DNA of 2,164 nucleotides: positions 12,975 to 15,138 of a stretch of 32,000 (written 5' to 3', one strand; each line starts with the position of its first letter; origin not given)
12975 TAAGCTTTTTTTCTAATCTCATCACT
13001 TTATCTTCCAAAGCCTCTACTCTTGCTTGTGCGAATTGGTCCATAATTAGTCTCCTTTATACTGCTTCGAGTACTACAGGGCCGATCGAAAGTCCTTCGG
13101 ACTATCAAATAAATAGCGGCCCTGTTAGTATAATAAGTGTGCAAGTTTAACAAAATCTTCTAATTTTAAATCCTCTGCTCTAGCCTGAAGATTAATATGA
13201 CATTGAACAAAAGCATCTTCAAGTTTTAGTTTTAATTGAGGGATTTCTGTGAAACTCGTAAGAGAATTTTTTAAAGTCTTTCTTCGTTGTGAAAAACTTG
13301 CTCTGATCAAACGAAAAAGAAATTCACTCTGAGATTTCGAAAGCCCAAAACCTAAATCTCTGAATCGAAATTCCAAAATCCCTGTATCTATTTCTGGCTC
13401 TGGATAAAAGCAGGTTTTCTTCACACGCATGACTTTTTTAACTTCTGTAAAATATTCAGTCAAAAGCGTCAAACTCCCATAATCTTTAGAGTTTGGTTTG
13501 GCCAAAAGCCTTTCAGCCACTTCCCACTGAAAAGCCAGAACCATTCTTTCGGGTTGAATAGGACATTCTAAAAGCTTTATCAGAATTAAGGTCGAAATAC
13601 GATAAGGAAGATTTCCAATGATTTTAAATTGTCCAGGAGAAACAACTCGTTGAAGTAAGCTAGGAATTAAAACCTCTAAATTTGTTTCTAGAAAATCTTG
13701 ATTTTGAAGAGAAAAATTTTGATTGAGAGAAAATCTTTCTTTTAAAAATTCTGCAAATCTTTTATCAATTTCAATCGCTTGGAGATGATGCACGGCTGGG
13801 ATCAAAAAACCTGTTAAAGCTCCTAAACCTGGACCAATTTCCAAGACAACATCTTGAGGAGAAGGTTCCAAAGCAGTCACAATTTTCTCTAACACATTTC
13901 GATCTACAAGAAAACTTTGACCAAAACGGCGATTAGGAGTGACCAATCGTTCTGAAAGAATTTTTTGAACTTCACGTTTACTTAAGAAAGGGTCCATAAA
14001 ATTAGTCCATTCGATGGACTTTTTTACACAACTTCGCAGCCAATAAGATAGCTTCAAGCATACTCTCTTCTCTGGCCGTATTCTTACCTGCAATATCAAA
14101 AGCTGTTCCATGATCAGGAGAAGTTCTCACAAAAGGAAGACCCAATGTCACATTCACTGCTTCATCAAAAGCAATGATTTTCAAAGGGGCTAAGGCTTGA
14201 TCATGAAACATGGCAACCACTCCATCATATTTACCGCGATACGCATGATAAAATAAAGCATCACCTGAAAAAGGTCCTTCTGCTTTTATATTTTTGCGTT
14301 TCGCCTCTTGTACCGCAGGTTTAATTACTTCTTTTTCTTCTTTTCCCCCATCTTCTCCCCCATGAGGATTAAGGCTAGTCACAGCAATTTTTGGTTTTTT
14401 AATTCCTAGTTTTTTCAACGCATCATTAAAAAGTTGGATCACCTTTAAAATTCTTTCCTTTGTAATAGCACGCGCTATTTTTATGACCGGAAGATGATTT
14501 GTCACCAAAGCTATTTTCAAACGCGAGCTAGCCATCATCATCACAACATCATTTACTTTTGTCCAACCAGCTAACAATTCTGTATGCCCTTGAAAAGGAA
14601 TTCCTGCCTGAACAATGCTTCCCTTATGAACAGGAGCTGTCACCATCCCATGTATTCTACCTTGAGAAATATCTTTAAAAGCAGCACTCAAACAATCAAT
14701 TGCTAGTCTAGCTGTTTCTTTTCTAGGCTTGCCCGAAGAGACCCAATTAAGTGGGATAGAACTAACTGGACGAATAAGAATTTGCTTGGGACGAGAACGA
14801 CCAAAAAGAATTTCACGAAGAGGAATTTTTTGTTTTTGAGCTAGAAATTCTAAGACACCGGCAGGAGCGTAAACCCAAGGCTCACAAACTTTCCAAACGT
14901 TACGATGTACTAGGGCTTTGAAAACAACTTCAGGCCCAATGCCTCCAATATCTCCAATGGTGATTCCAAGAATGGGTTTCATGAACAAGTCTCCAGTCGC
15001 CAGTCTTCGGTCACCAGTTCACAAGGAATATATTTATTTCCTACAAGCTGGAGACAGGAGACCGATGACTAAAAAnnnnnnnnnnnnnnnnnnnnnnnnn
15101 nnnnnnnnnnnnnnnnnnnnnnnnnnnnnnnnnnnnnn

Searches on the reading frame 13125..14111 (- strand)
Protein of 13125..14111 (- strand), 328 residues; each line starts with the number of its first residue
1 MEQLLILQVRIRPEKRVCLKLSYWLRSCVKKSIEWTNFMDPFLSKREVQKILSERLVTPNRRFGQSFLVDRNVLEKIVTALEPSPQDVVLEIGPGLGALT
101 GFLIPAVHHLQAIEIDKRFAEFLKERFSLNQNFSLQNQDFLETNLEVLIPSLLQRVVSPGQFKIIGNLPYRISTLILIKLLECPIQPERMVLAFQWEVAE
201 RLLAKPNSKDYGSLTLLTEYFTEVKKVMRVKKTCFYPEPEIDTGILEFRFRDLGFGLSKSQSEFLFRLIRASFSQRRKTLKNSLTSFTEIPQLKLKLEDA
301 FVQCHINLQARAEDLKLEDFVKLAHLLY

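Call 11: search_protein_families(library=pfam, proteins=[window:13125-14111:-])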
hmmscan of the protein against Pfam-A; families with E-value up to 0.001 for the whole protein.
window:13125-14111:- (328 aa): 1 family
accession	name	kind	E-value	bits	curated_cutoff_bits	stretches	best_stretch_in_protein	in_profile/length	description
PF00398.26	RrnaAD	-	1.8e-59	201.4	24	1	60-326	5-260/263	Ribosomal RNA adenine dimethylase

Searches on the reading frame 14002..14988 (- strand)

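Call 59: search_protein_families(library=pfam, proteins=[window:14002-14988:-], max_evalue=0.01)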
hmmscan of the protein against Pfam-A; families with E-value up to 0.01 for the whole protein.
window:14002-14988:- (328 aa): 1 family
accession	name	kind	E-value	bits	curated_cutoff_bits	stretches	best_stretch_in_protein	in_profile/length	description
PF04166.17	PdxA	-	6.7e-100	334.6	27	1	34-317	2-286/286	Pyridoxal phosphate biosynthetic protein PdxA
